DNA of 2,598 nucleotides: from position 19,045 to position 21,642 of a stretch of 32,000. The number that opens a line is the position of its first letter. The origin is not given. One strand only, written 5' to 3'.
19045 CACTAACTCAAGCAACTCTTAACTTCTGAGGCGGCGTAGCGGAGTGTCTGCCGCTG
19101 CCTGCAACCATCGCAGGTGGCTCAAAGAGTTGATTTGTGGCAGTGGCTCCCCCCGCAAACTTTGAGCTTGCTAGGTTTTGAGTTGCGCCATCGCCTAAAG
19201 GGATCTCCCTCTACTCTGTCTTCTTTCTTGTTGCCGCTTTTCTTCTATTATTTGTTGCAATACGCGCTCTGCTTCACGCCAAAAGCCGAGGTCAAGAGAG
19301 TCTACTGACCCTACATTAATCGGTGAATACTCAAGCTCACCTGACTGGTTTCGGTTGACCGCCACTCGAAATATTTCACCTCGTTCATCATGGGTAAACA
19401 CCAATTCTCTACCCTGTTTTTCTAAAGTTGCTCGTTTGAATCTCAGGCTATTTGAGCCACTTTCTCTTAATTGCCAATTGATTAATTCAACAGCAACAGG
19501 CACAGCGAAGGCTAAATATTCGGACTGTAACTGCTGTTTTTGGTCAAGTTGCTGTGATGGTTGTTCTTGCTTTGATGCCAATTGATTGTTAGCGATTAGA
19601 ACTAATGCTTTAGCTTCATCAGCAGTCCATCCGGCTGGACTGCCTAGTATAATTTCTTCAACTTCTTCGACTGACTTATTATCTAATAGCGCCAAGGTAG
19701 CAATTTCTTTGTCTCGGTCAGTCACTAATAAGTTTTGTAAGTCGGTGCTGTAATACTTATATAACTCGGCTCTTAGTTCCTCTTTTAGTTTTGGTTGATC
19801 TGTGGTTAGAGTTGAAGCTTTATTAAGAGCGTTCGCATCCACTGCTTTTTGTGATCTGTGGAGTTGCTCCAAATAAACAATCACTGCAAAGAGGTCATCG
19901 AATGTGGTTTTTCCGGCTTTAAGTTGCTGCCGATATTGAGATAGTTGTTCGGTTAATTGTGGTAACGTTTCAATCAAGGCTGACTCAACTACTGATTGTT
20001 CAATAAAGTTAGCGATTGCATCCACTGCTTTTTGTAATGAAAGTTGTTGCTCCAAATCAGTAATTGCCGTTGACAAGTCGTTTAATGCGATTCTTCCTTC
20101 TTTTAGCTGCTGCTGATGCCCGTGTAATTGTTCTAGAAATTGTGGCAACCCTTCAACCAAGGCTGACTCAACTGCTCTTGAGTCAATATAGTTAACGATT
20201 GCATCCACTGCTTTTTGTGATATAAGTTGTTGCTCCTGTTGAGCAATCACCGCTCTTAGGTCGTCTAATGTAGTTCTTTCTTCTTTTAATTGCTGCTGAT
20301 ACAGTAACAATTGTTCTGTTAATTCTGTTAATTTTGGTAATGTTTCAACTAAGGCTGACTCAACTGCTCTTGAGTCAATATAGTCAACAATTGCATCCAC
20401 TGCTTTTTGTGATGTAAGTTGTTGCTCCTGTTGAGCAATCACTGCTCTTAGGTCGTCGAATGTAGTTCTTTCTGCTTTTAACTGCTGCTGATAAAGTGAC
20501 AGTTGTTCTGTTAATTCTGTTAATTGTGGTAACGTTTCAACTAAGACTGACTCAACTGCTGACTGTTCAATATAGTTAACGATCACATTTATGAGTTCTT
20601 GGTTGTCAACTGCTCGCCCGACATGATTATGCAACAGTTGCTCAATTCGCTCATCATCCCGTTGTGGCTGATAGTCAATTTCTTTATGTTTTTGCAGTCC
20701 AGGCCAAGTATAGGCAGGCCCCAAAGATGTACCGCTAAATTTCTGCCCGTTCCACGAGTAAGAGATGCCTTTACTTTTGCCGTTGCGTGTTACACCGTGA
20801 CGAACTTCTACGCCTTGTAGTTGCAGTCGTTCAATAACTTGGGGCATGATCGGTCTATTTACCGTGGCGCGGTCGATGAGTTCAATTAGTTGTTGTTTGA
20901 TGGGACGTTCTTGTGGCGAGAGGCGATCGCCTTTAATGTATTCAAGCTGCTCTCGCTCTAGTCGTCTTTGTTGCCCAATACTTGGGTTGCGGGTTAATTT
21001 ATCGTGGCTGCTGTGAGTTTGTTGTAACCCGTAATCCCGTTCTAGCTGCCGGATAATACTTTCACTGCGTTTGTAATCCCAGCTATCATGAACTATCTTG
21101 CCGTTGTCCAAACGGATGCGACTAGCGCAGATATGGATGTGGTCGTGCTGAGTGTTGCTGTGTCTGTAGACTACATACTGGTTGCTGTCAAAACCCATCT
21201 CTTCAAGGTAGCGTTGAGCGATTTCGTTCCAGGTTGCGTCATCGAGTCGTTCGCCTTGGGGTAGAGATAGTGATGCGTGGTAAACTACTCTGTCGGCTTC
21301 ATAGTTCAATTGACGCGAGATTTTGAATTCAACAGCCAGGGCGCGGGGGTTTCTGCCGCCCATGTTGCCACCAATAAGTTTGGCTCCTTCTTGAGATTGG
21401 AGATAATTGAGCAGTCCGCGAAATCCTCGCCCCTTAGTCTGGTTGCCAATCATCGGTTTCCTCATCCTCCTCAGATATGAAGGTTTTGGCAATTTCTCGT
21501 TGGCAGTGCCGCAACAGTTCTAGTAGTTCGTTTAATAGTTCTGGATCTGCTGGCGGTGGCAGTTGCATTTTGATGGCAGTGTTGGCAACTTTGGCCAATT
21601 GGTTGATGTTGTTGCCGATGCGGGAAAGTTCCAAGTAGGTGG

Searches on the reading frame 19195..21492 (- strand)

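Call 85: search_protein_families(library=pfam, proteins=[window:19195-21492:-], max_evalue=0.001)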
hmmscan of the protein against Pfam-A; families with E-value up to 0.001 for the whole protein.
window:19195-21492:- (765 aa): 1 family
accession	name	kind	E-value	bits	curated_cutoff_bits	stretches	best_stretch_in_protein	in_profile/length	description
PF03432.20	Relaxase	-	1e-37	129.8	24.6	1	34-156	8-132/132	MobA/VirD2-like, nuclease domain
